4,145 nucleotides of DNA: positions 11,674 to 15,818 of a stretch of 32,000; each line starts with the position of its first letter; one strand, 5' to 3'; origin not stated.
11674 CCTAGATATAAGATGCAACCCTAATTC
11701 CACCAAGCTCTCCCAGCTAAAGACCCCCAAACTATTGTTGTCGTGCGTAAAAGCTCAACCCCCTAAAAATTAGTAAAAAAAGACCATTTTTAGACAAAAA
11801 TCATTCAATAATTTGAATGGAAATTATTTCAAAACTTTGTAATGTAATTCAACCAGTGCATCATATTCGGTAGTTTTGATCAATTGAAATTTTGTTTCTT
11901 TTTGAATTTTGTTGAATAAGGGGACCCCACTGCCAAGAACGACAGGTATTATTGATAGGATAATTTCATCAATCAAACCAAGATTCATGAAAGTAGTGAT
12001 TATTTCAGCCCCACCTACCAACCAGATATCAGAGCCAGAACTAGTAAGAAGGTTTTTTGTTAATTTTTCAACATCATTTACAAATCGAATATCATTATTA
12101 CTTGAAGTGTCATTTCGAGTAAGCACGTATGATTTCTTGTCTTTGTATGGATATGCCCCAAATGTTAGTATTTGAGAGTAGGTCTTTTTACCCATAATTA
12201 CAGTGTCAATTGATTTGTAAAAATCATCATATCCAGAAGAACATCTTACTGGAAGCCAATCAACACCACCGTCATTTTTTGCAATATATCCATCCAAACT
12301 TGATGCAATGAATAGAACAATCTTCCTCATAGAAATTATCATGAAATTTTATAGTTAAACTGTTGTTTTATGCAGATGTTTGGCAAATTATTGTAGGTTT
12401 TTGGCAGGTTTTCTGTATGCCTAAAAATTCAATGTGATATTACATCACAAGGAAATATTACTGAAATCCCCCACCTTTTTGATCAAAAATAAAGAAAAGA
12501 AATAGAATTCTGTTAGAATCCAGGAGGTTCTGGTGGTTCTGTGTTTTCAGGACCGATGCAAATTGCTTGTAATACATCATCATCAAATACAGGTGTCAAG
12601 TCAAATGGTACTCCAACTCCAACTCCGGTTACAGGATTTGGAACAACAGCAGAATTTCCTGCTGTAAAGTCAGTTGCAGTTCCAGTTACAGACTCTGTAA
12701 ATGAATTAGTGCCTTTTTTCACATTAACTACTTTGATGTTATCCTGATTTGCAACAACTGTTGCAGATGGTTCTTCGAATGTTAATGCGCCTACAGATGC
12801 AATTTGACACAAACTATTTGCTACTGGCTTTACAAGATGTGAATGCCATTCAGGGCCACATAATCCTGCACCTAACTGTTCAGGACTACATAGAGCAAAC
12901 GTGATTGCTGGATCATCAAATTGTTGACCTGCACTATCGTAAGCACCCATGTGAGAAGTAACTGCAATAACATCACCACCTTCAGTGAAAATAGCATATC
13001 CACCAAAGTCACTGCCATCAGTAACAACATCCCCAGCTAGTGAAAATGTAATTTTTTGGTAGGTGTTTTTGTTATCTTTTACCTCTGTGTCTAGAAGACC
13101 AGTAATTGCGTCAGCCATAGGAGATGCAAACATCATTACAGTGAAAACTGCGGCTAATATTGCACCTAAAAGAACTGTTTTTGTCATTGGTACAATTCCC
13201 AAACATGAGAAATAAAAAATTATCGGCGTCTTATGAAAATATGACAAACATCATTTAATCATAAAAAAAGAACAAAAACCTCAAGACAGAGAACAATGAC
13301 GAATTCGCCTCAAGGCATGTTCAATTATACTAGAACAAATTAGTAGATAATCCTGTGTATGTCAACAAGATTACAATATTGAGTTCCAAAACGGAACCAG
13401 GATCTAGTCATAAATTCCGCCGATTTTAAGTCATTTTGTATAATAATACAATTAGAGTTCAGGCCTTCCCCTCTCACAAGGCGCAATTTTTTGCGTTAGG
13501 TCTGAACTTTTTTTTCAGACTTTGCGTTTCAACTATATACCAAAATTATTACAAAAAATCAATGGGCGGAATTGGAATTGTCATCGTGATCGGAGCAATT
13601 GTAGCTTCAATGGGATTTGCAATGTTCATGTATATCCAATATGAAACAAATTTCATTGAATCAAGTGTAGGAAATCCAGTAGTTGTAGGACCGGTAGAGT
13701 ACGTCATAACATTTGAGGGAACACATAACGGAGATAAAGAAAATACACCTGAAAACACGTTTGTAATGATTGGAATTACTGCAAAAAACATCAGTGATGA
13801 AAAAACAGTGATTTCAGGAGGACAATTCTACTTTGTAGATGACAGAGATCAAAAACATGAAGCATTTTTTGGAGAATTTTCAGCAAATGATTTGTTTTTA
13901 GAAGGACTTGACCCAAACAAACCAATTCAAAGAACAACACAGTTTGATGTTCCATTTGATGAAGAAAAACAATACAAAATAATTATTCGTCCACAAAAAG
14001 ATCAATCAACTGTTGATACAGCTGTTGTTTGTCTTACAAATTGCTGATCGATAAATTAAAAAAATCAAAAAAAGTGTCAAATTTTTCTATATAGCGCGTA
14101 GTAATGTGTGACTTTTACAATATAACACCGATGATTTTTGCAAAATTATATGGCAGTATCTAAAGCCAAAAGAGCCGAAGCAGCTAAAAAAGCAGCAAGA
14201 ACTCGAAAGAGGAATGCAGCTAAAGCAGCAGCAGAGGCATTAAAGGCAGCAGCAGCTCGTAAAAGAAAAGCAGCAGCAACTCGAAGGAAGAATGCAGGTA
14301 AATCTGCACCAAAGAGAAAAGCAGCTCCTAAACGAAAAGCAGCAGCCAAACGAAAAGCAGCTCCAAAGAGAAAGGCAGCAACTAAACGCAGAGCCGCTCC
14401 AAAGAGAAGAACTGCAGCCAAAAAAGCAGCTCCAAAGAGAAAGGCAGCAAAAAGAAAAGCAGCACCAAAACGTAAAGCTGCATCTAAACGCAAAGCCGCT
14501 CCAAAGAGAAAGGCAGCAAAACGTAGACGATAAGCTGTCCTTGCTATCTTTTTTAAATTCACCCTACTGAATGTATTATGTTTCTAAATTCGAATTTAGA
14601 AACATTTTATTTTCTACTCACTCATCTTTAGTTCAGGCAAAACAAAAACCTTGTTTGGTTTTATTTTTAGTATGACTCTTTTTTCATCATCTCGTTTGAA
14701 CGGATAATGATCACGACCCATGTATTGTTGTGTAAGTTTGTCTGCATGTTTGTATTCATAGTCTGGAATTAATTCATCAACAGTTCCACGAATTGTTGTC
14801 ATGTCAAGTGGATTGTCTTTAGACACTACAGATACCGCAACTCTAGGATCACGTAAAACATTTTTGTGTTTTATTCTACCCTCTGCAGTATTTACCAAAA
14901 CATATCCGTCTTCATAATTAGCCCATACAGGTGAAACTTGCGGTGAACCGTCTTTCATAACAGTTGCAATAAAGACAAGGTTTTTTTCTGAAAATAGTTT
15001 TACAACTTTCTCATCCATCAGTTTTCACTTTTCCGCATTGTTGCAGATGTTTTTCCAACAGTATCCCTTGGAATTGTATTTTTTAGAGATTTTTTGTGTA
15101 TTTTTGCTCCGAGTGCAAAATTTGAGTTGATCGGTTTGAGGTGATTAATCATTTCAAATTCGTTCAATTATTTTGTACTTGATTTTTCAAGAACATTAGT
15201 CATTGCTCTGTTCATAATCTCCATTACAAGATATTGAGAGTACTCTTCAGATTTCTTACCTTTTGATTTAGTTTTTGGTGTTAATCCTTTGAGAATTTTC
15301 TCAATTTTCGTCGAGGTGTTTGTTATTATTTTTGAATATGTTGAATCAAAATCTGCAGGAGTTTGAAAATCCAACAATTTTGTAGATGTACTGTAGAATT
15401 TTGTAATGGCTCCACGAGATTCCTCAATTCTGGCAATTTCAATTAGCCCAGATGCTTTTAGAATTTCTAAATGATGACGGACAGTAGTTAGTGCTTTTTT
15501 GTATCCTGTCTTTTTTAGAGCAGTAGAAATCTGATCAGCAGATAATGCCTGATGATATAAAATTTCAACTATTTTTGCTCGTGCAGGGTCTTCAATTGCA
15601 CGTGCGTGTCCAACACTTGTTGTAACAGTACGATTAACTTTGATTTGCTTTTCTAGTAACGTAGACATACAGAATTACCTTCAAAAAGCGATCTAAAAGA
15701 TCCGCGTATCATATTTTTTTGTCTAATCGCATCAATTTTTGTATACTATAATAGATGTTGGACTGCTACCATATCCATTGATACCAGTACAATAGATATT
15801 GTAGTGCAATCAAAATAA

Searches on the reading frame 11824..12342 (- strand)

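Call 42: search_protein_families(library=pfam, proteins=[window:11824-12342:-], max_evalue=0.001)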
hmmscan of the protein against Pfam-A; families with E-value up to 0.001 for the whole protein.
window:11824-12342:- (172 aa): 2 families
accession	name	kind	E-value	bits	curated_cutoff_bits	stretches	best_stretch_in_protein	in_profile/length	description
PF01872.23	RibD_C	-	4.8e-16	59.6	24.1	1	90-161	119-192/197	RibD C-terminal domain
PF00186.24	DHFR_1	-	3.4e-09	37.1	25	1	46-161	38-143/159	Dihydrofolate reductase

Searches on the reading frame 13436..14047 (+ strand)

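Call 42: search_protein_families(library=pfam, proteins=[window:13436-14047:+], max_evalue=0.001)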
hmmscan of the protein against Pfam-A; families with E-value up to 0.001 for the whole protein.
window:13436-14047:+ (203 aa): 1 family
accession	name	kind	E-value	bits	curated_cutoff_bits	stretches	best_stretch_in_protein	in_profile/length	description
PF11611.13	DUF4352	-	1.4e-09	38.7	25.9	1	77-186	2-114/122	Domain of unknown function (DUF4352)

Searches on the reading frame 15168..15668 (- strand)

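Call 6: search_protein_families(library=pfam, proteins=[window:15168-15668:-], max_evalue=0.1)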
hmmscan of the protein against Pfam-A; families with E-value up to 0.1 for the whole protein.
window:15168-15668:- (166 aa): 5 families
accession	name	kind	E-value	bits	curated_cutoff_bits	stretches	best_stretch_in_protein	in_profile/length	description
PF12840.13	HTH_20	-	1.6e-07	31.6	27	1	26-77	2-49/51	Helix-turn-helix domain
PF01022.26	HTH_5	-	8.3e-06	26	22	1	27-77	1-46/47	Bacterial regulatory protein, arsR family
PF08461.16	HTH_12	-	7.4e-05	23.1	21.4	1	39-77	11-49/66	Ribonuclease R winged-helix domain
PF01475.25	FUR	-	0.0014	19.2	23.1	1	29-83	9-66/121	Ferric uptake regulator family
PF20276.3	CTD1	-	0.024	14.6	25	1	108-163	126-181/243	C-terminal domain 1 of the ABC-three component (ABC-3C) systems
